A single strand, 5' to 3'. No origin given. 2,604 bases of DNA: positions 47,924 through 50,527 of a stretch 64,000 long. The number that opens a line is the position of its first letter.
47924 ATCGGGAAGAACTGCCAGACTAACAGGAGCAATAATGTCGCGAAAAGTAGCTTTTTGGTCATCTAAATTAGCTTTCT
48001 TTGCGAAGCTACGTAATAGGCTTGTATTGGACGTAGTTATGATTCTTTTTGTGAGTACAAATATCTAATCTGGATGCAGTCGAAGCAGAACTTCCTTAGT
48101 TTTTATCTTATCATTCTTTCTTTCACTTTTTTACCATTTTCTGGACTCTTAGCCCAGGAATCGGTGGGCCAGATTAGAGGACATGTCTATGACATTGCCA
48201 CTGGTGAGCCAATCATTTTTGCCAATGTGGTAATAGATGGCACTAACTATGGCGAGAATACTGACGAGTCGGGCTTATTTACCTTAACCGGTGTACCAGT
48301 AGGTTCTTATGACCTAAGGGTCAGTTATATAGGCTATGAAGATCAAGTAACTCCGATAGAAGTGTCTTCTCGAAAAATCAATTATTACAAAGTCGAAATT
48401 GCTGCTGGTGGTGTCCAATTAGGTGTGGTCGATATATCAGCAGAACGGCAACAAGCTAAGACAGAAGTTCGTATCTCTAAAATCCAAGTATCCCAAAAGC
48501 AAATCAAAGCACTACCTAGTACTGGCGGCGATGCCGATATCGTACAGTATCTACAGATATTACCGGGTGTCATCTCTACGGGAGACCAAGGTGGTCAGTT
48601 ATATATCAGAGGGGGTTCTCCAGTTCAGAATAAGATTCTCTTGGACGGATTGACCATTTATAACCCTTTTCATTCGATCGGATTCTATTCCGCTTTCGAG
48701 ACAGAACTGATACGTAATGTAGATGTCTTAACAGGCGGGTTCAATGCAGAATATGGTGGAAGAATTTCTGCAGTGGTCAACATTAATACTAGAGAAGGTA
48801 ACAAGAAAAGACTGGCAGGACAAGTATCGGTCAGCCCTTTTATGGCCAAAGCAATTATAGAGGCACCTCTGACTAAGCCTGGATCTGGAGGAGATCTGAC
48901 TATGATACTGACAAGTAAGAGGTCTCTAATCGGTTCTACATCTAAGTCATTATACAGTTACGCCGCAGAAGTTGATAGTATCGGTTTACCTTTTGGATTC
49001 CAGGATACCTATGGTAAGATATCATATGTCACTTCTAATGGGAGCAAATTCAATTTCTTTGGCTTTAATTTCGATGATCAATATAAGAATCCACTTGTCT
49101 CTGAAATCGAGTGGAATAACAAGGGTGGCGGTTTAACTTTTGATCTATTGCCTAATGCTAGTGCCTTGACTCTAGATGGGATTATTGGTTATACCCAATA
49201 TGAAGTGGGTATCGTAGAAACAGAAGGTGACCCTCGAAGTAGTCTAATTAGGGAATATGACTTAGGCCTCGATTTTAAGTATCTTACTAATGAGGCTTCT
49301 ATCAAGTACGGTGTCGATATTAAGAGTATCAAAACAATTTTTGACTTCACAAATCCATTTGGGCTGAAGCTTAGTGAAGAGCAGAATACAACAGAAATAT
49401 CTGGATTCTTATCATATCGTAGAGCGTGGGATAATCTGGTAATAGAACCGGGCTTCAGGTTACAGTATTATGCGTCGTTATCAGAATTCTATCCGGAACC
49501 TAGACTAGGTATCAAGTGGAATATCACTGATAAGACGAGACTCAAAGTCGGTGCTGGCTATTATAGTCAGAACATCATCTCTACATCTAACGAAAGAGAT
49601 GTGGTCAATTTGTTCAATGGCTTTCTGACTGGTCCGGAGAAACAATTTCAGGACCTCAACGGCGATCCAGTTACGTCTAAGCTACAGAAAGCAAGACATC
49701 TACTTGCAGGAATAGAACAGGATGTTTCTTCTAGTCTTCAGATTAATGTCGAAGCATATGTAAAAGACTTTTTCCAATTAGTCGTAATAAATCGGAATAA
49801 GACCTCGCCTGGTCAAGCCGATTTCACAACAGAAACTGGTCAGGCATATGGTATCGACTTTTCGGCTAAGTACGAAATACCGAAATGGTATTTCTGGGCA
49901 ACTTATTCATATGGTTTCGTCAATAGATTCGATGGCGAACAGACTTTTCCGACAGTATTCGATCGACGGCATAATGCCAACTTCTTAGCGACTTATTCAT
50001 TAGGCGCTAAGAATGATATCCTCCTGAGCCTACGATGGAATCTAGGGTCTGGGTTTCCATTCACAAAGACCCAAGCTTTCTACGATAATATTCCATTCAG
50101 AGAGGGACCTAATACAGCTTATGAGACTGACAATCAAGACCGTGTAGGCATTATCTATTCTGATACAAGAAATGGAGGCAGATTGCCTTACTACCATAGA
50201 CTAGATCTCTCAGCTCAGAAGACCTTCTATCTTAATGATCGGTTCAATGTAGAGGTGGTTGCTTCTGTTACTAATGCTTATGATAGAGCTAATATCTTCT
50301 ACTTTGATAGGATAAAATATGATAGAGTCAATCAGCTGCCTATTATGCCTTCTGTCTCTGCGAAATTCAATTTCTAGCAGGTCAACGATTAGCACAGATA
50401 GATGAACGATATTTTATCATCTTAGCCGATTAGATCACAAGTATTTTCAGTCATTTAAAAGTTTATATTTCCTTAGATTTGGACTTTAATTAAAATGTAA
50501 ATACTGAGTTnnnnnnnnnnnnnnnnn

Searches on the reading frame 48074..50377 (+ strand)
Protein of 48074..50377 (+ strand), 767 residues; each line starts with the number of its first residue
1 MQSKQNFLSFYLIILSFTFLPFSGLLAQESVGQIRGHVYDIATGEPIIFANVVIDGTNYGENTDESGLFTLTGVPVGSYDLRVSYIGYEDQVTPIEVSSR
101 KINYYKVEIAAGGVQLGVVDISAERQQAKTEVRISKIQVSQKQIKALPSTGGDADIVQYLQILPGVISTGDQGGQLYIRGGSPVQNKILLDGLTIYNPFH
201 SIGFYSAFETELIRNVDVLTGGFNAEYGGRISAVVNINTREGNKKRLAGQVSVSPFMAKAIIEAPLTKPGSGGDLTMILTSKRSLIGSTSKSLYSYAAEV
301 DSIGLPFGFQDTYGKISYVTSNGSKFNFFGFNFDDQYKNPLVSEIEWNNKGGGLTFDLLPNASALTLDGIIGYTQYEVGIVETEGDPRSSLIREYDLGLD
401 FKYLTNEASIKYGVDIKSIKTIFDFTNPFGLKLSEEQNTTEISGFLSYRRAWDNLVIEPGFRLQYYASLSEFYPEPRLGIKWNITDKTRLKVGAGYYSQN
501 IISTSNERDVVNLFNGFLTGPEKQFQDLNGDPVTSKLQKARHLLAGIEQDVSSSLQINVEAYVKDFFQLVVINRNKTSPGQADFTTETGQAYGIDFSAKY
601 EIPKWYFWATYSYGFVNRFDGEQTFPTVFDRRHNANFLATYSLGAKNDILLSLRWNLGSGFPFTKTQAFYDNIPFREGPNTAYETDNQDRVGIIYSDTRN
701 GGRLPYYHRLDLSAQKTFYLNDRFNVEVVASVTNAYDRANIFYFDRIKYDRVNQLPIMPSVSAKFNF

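Call 86: search_protein_families(library=pfam, proteins=[window:48074-50377:+], max_evalue=0.001)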
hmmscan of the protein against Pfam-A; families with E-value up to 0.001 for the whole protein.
window:48074-50377:+ (767 aa): 4 families
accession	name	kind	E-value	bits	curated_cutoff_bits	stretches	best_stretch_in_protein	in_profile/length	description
PF13715.12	CarbopepD_reg_2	-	5.3e-18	65.3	32.2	1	34-109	1-76/88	CarboxypepD_reg-like domain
PF13620.12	CarboxypepD_reg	-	3.3e-15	56.6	32.3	1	33-101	1-73/82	Carboxypeptidase regulatory-like domain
PF07715.20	Plug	-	8.5e-13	49.2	23.9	1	135-230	8-102/107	TonB-dependent Receptor Plug Domain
PF08308.17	PEGA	-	0.00032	21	20.8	1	50-99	13-57/71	PEGA domain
